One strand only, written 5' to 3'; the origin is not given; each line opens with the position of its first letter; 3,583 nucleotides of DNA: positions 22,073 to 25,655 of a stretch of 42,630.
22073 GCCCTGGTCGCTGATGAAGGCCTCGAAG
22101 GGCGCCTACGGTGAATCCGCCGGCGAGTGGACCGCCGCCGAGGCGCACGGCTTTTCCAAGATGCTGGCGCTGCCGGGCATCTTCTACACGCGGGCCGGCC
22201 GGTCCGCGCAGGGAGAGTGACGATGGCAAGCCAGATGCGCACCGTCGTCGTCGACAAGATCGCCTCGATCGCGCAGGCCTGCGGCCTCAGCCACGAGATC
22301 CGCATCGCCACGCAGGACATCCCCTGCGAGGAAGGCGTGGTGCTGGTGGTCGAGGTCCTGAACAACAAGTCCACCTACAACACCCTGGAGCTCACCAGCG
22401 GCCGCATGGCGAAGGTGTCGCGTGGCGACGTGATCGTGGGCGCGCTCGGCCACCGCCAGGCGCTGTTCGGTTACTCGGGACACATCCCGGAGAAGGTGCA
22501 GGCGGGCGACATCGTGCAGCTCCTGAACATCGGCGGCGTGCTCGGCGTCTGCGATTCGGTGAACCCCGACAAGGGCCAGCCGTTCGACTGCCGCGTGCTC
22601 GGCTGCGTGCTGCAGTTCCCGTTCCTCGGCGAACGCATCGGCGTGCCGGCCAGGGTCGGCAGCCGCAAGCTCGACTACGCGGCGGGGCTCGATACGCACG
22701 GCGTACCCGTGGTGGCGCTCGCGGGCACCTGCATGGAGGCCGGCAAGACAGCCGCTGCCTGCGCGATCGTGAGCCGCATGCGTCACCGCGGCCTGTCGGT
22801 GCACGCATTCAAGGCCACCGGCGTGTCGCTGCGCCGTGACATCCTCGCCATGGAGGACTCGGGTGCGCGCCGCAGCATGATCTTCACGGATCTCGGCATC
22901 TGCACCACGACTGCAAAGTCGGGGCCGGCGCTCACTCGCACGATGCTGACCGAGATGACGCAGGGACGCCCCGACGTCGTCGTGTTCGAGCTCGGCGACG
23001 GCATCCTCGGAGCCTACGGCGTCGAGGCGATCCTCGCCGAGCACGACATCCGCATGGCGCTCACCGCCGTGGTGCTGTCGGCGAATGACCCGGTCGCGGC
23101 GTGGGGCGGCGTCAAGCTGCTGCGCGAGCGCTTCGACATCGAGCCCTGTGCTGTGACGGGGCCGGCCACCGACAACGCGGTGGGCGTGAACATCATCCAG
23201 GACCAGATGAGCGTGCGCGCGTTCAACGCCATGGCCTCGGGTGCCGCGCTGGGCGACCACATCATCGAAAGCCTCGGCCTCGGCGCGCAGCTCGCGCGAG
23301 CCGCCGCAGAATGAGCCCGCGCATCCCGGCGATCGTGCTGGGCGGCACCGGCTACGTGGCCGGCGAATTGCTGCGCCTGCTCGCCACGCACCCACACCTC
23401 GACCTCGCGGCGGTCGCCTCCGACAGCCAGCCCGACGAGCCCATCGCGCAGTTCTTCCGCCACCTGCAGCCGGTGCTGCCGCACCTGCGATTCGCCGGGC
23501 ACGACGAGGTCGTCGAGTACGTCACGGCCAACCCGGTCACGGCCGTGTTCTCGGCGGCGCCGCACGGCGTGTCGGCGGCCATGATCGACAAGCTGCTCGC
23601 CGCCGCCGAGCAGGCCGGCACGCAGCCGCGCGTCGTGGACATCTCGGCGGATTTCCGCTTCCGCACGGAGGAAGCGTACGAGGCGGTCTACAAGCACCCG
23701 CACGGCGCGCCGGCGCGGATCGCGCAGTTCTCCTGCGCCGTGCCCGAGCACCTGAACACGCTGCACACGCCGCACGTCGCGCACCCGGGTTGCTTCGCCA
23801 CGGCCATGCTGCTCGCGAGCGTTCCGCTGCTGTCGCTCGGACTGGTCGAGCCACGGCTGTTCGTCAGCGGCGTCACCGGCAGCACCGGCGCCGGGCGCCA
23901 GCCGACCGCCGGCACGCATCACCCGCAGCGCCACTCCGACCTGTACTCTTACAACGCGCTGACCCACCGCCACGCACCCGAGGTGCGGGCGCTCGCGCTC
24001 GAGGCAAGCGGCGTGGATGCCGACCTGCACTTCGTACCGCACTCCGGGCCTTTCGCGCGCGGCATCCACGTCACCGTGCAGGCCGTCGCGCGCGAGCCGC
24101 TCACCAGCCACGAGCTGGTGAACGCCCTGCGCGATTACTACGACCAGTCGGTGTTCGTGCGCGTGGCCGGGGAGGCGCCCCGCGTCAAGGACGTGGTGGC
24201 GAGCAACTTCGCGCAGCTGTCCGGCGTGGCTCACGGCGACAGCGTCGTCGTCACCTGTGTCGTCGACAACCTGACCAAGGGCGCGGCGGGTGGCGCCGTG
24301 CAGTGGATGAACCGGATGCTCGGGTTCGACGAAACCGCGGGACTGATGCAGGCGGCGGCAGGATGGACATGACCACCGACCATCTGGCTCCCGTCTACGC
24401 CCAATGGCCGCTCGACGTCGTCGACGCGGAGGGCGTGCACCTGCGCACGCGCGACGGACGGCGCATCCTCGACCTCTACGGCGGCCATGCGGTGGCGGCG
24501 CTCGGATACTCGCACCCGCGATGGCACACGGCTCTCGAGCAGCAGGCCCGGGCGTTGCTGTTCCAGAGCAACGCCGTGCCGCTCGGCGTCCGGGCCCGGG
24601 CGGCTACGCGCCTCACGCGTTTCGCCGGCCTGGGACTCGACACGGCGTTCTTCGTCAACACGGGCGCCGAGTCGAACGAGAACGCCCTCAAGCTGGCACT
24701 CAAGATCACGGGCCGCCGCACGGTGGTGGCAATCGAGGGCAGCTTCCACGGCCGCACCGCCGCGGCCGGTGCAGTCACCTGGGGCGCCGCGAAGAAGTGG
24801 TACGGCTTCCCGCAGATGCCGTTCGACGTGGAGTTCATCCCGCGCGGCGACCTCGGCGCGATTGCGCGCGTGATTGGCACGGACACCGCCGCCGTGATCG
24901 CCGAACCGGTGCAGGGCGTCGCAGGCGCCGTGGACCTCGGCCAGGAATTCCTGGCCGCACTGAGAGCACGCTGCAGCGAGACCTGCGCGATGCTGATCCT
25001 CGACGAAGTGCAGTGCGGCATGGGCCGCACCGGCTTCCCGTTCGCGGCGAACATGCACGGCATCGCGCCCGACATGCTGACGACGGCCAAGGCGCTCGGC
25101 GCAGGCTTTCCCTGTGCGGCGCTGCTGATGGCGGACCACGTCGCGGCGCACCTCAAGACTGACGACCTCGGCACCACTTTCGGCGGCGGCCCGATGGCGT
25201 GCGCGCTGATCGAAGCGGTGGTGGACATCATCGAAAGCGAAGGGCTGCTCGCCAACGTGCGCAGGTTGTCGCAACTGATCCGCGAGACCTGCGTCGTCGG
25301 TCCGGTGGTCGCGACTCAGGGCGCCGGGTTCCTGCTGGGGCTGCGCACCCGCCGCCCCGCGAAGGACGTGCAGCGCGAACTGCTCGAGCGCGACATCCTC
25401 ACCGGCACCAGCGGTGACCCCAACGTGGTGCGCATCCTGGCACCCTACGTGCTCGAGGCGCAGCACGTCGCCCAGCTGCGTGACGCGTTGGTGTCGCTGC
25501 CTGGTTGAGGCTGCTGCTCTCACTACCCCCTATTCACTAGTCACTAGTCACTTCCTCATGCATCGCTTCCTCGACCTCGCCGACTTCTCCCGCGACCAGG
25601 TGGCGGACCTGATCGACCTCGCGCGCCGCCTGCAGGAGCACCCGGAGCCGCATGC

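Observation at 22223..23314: Unassignable P-loop protein translationally coupled inside the arginine operon: candidate missing acylation or deacylation enzyme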

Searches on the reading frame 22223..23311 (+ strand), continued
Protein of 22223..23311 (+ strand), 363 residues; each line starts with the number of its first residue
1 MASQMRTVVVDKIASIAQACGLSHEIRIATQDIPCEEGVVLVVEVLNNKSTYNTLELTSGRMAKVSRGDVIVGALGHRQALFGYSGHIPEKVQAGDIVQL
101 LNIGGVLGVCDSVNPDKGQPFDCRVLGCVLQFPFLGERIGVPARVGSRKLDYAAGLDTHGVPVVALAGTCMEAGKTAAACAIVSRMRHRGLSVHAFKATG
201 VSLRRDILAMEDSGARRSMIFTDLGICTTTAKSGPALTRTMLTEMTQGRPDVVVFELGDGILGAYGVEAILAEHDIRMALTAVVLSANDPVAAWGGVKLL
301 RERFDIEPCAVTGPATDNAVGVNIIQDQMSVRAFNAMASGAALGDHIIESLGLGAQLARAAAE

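Call 66: find_encoding_contigs(protein=P0481, flank=10000, max_places=1)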
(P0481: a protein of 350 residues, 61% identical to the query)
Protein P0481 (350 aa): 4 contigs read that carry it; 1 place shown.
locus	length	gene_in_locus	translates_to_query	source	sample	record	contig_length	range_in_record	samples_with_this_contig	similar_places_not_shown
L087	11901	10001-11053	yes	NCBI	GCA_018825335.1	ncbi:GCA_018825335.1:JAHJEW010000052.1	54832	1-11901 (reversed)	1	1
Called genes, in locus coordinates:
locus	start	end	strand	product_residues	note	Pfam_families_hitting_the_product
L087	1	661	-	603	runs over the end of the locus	PF00009:GTP_EFTU, PF00071:Ras (faint), PF03144:GTP_EFTU_D2, PF22042:EF-G_D2 (weak), PF00679:EFG_C, PF06421:LepA_C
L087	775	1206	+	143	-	PF12666:PrgI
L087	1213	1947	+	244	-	PF26593:TraC-like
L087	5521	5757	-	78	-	-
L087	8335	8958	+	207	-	PF00574:CLP_protease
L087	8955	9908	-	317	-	PF18030:Rimk_N, PF14397:ATPgrasp_ST (faint), PF02655:ATP-grasp_3, PF02955:GSH-S_ATP, PF08443:RimK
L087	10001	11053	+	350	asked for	-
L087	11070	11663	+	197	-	-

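Call 75: list_cluster_members(proteins=[window:22223-23311:+, P0121, L048:10001-11089:+, L064:10001-11053:+])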
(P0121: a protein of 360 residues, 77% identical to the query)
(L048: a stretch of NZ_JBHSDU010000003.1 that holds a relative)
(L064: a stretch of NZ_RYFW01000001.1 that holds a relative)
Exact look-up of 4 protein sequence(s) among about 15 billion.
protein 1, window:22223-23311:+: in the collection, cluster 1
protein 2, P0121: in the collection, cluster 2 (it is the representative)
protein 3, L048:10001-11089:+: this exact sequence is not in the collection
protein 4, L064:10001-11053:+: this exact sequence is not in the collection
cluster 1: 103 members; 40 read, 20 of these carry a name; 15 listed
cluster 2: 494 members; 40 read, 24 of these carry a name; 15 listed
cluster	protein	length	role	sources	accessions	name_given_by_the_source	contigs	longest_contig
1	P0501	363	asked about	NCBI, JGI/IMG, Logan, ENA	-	-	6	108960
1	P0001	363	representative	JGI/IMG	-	hypothetical protein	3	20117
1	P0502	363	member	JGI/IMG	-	hypothetical protein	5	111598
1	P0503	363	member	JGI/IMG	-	hypothetical protein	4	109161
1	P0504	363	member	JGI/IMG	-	hypothetical protein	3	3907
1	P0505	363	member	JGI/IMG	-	hypothetical protein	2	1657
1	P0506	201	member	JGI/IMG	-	hypothetical protein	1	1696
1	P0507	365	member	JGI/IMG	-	hypothetical protein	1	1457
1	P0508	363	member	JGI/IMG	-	hypothetical protein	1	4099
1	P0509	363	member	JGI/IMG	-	hypothetical protein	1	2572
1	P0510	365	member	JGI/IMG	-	hypothetical protein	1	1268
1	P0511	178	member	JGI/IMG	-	hypothetical protein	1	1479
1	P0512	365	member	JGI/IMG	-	hypothetical protein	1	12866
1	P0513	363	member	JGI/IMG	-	hypothetical protein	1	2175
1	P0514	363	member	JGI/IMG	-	hypothetical protein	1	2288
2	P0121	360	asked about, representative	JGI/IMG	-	hypothetical protein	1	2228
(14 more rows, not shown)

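Call 78: search_protein_families(library=pfam, proteins=[P0178, P0215, P0426, P0217, P0202, P0150, P0211, P0154], max_evalue=0.001)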
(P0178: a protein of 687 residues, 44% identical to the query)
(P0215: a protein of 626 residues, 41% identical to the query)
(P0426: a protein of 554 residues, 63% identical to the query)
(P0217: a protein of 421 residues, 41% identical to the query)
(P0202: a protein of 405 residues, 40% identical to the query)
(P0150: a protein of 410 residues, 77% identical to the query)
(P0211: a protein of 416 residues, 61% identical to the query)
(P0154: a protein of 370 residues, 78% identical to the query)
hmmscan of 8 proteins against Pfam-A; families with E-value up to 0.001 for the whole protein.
P0178 (687 aa): 1 family
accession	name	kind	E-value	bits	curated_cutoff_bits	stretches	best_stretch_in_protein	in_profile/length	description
PF22698.1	Semialdhyde_dhC_1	-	4.2e-09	36.9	27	0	619-675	87-144/165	Semialdehyde dehydrogenase, dimerisation domain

P0215 (626 aa): 2 families
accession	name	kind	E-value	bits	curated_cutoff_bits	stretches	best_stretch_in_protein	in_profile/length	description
PF00696.33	AA_kinase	-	5e-33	115.2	24.9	1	363-597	2-234/234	Amino acid kinase family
PF00702.32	Hydrolase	-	0.00045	21.1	26.4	0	196-306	45-157/191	haloacid dehalogenase-like hydrolase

P0426 (554 aa): 0 families

P0217 (421 aa): 0 families

P0202 (405 aa): 0 families

P0150 (410 aa): 0 families

P0211 (416 aa): 0 families

P0154 (370 aa): 0 families

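Call 83: find_encoding_contigs(protein=P0434, flank=8000, max_places=1)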
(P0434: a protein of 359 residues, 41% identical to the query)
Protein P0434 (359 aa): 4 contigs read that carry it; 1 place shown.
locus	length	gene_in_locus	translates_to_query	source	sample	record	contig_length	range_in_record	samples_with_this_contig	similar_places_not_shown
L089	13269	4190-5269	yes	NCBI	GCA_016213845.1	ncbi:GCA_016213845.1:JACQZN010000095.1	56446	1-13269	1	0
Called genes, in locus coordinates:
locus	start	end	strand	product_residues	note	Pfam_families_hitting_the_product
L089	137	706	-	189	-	-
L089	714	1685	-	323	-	-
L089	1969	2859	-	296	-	PF20628:Dyp_perox_C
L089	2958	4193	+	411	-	PF00764:Arginosuc_synth, PF20979:Arginosuc_syn_C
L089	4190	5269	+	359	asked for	-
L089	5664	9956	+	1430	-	-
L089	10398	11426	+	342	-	PF01118:Semialdhyde_dh, PF02774:Semialdhyde_dhC, PF22698:Semialdhyde_dhC_1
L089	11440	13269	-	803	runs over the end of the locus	PF00069:Pkinase, PF01636:APH (faint), PF07714:PK_Tyr_Ser-Thr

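Call 84: find_encoding_contigs(protein=P0474, flank=8000, max_places=1)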
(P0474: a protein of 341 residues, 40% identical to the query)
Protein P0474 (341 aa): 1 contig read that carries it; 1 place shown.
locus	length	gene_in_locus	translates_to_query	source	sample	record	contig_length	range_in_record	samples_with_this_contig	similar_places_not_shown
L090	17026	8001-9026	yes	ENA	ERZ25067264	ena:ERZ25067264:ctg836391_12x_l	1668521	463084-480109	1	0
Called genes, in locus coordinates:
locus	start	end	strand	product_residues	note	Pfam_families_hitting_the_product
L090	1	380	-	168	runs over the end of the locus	PF00665:rve, PF13683:rve_3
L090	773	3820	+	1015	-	PF20434:BD-FAE, PF00326:Peptidase_S9, PF01738:DLH (faint)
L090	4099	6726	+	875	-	PF00696:AA_kinase, PF22468:ACT_9 (faint), PF00278:Orn_DAP_Arg_deC, PF02784:Orn_Arg_deC_N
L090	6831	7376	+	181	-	-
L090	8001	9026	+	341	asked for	-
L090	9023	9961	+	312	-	PF01118:Semialdhyde_dh, PF22698:Semialdhyde_dhC_1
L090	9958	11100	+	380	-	PF00202:Aminotran_3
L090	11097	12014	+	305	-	PF00696:AA_kinase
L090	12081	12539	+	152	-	PF02776:TPP_enzyme_N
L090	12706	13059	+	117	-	PF00205:TPP_enzyme_M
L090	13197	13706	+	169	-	PF02775:TPP_enzyme_C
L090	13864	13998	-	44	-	-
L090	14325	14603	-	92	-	-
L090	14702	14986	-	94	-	-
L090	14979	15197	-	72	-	-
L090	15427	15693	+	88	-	-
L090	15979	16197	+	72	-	-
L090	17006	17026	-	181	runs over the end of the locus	PF01058:Oxidored_q6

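Call 85: find_encoding_contigs(protein=P0405, flank=8000, max_places=1)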
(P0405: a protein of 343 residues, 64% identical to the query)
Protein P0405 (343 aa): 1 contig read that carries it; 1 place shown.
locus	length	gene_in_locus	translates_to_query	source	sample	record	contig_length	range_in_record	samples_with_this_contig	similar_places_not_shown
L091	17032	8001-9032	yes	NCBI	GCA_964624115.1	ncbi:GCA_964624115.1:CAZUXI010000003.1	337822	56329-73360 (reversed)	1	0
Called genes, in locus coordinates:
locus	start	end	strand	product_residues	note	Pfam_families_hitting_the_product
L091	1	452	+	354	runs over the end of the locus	-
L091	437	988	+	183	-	-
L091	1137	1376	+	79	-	-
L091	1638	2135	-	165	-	PF12728:HTH_17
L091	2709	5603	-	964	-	PF00005:ABC_tran (faint), PF02463:SMC_N (faint), PF03193:RsgA_GTPase (faint), PF13191:AAA_16 (faint), PF13304:AAA_21 (faint), PF13555:AAA_29 (faint), PF17760:UvrA_inter, PF17755:UvrA_DNA-bind, +2 more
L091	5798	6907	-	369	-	PF00395:SLH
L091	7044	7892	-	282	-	PF13367:PrsW-protease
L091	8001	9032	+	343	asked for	-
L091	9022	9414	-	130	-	-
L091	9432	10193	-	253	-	PF02463:SMC_N, PF13175:AAA_15, PF13476:AAA_23, PF13304:AAA_21 (weak)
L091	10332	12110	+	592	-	PF07973:tRNA_SAD, PF00587:tRNA-synt_2b, PF03129:HGTP_anticodon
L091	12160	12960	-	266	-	-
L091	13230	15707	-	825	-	-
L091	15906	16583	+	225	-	PF00072:Response_reg, PF00486:Trans_reg_C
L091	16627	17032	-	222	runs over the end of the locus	PF00072:Response_reg, PF00486:Trans_reg_C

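Call 90: search_protein_families(library=ncbifam, proteins=[P0215, L086:14055-15086:+, L085:15307-16326:+, L083:7489-8463:-], max_evalue=0.00001)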
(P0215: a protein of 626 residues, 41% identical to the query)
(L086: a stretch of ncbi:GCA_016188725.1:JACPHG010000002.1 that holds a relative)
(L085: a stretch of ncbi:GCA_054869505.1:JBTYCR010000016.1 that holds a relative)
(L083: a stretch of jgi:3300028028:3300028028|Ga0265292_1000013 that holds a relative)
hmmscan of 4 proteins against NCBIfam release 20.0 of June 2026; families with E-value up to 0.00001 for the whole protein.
P0215 (626 aa): 11 families
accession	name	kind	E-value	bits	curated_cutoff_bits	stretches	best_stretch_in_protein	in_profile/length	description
TIGR00761.1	argB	equivalog_domain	7.1e-37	127.1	151.3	1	364-595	2-231/231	acetylglutamate kinase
NF003641.0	PRK05279.1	equivalog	3.4e-30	105.3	344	2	500-619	170-290/441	amino-acid N-acetyltransferase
TIGR01890.1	N-Ac-Glu-synth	equivalog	3.4e-27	95.5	202.85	1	349-618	5-277/429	amino-acid N-acetyltransferase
NF003387.0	PRK04531.1-2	equivalog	1.8e-22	79.4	426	1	360-618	35-286/441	acetylglutamate kinase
NF010659.0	PRK14058.1-1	equivalog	4.1e-18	65.4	223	1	375-602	10-253/267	[LysW]-aminoadipate kinase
NF003386.0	PRK04531.1-1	equivalog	2.6e-14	53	417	1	362-618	42-291/442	acetylglutamate kinase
NF010662.0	PRK14058.1-4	equivalog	1.8e-13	50.3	194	1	364-602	2-248/264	[LysW]-aminoadipate/[LysW]-glutamate kinase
NF010661.0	PRK14058.1-3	equivalog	4.8e-13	48.8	251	1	382-613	18-267/283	acetylglutamate/acetylaminoadipate kinase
NF010660.0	PRK14058.1-2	equivalog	2.5e-08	34.1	241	1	378-602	13-245/249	[LysW]-aminoadipate/[LysW]-glutamate kinase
TIGR01027.1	proB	equivalog_domain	8.2e-07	28.5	186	0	520-619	146-252/363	glutamate 5-kinase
NF040647.1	IPPK_Arch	equivalog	1.1e-06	28.1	120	0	518-617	153-258/259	isopentenyl phosphate kinase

L086:14055-15086:+ (344 aa): 3 families
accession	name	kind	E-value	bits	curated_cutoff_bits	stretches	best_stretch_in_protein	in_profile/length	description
NF002601.0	PRK02259.1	equivalog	2.9e-21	75.9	180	1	22-144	5-130/293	aspartoacylase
NF003706.0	PRK05324.1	subfamily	7.6e-17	61.3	170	1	20-104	48-128/336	succinylglutamate desuccinylase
TIGR03242.1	arg_catab_astE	equivalog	1.3e-14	54.2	305.65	1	22-127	42-152/319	succinylglutamate desuccinylase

L085:15307-16326:+ (340 aa): 46 families (the best 25 are shown)
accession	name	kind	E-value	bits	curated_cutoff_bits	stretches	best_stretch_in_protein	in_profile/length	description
NF006402.0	PRK08651.1-5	equivalog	4.9e-48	164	369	1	39-338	45-367/369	succinyl-diaminopimelate desuccinylase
NF005710.0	PRK07522.1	subfamily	2.6e-46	158.5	412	1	36-329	54-379/391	acetylornithine deacetylase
TIGR01892.1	AcOrn-deacetyl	equivalog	2.6e-46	158.3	297.7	1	37-329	45-359/365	acetylornithine deacetylase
TIGR01910.1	DapE-ArgE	subfamily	1.3e-44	152.9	217.6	1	41-327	56-370/373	ArgE/DapE family deacylase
NF006399.0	PRK08651.1-2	equivalog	1.2e-43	149.7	381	2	1-193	4-216/405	succinyl-diaminopimelate desuccinylase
TIGR01900.1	dapE-gram_pos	equivalog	1.2e-43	149.4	304.2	1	2-330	4-345/351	succinyl-diaminopimelate desuccinylase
NF003474.0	PRK05111.1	equivalog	4.4e-41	141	460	1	39-338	62-380/383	acetylornithine deacetylase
NF009555.0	PRK13004.1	equivalog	9.7e-41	140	321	1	2-246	16-276/399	YgeY family selenium metabolism-linked hydrolase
NF006365.0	PRK08588.1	subfamily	3e-39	135.4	289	1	39-339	54-381/383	succinyl-diaminopimelate desuccinylase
NF009557.0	PRK13009.1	equivalog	3.5e-39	135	284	1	2-339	4-375/377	succinyl-diaminopimelate desuccinylase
NF006439.0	PRK08737.1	equivalog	3.8e-35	121.6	345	1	40-333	56-359/364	acetylornithine deacetylase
NF006400.0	PRK08651.1-3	equivalog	1.1e-32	113.3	374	1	38-338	71-406/410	succinyl-diaminopimelate desuccinylase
NF003367.0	PRK04443.1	equivalog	2e-31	109.6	363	1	2-337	8-344/349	[LysW]-lysine hydrolase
NF005373.0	PRK06915.1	equivalog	2.3e-27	96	428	1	43-193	88-242/422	peptidase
TIGR01246.1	dapE_proteo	equivalog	4.9e-27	94.9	361.8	1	4-337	2-369/370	succinyl-diaminopimelate desuccinylase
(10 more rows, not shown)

L083:7489-8463:- (324 aa): 7 families
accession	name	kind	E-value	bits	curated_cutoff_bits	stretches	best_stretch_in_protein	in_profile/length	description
NF005365.0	PRK06886.1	equivalog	2.8e-113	378.3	340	1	9-321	11-322/327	hypothetical protein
NF005759.0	PRK07583.1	equivalog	6.8e-34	117.3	403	1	22-290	78-345/438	cytosine deaminase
NF005748.0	PRK07572.1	subfamily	6.8e-33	114.3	438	1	24-290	56-323/426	cytosine deaminase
NF004636.0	PRK05985.1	subfamily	9.1e-31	107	408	1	20-293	53-314/398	amidohydrolase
NF006685.0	PRK09230.1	subfamily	6.3e-30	103.9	483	1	51-304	86-341/426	cytosine deaminase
NF005312.0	PRK06846.1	subfamily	1.9e-27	96.2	447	1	24-312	73-349/412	amidohydrolase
NF005552.0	PRK07213.1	equivalog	3.1e-10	39.5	294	1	61-322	92-331/382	chlorohydrolase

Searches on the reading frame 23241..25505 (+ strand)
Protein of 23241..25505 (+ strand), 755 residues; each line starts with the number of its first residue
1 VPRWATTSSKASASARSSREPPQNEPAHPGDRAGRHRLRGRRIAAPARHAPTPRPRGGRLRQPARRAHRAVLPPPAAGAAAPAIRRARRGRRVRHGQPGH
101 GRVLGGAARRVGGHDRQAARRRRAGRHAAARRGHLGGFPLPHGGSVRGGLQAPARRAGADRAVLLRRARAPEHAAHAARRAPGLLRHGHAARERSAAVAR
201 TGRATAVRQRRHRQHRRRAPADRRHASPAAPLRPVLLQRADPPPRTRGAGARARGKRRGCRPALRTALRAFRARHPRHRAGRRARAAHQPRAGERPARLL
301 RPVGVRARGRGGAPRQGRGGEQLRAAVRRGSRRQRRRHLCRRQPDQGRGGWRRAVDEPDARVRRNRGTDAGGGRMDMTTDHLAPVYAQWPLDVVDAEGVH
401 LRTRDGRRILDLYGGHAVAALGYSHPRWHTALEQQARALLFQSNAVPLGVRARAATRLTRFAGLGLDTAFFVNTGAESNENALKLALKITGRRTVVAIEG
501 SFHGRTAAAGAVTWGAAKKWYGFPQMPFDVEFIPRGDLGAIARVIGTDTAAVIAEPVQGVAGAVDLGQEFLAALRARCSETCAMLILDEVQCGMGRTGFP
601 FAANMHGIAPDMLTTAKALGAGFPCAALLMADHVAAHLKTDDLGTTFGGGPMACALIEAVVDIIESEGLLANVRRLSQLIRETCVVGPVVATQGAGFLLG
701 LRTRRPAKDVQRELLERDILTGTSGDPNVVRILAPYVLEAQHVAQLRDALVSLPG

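Call 5: search_protein_families(library=ncbifam, proteins=[window:23241-25505:+], max_evalue=0.01)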
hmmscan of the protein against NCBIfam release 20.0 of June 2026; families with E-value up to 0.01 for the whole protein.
window:23241-25505:+ (755 aa): 69 families (the best 25 are shown)
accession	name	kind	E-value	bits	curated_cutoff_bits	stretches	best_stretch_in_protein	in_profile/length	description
TIGR00707.1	argD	subfamily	5.4e-87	292.1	410.05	1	384-750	4-376/381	acetylornithine/succinylornithine family transaminase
NF002874.0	PRK03244.1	equivalog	8e-86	288.3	457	1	381-751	17-389/399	acetylornithine transaminase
NF002325.0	PRK01278.1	subfamily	3.3e-85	286.1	372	1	377-746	1-378/395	acetylornithine transaminase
NF002797.0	PRK02936.1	equivalog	1.9e-75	254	496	1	380-745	2-368/385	acetylornithine transaminase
NF003468.0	PRK05093.1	subfamily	1.2e-72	244.8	522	1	380-744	14-389/405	acetylornithine/succinyldiaminopimelate transaminase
TIGR03246.1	arg_catab_astC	subfamily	7e-72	242.6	609.95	1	379-743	7-382/397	acetylornithine/succinylornithine family transaminase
NF042418.1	LysJ_Th_th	equivalog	5.6e-70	236.2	700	1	380-748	9-379/386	[LysW]-aminoadipate semialdehyde transaminase LysJ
NF009047.0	PRK12381.1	subfamily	4.4e-67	226.6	630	1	379-742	11-385/406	bifunctional succinylornithine transaminase/acetylornithine transaminase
NF045491.1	LysJ_Sulfobales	equivalog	2e-66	224.5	700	1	384-748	5-371/386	[LysW]-aminoadipate semialdehyde/glutamate semialdehyde transaminase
NF005993.0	PRK08117.1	subfamily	1.3e-63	215.1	574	2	547-741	206-414/433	aspartate aminotransferase family protein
NF003273.0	PRK04260.1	equivalog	1.3e-58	198.4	616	1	385-745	7-366/376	acetylornithine transaminase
NF004426.0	PRK05769.1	equivalog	7e-58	196.5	552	2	547-744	220-427/441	acetyl ornithine aminotransferase family protein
NF003087.0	PRK04013.1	equivalog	7.3e-56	189.8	528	1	391-750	8-354/364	acetylornithine/acetyl-lysine aminotransferase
NF002985.0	PRK03715.1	equivalog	4.5e-54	183.6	568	1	384-683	13-313/395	acetylornithine transaminase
NF003397.0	PRK04612.1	equivalog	3.3e-52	177.7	735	1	382-682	15-321/408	acetylornithine transaminase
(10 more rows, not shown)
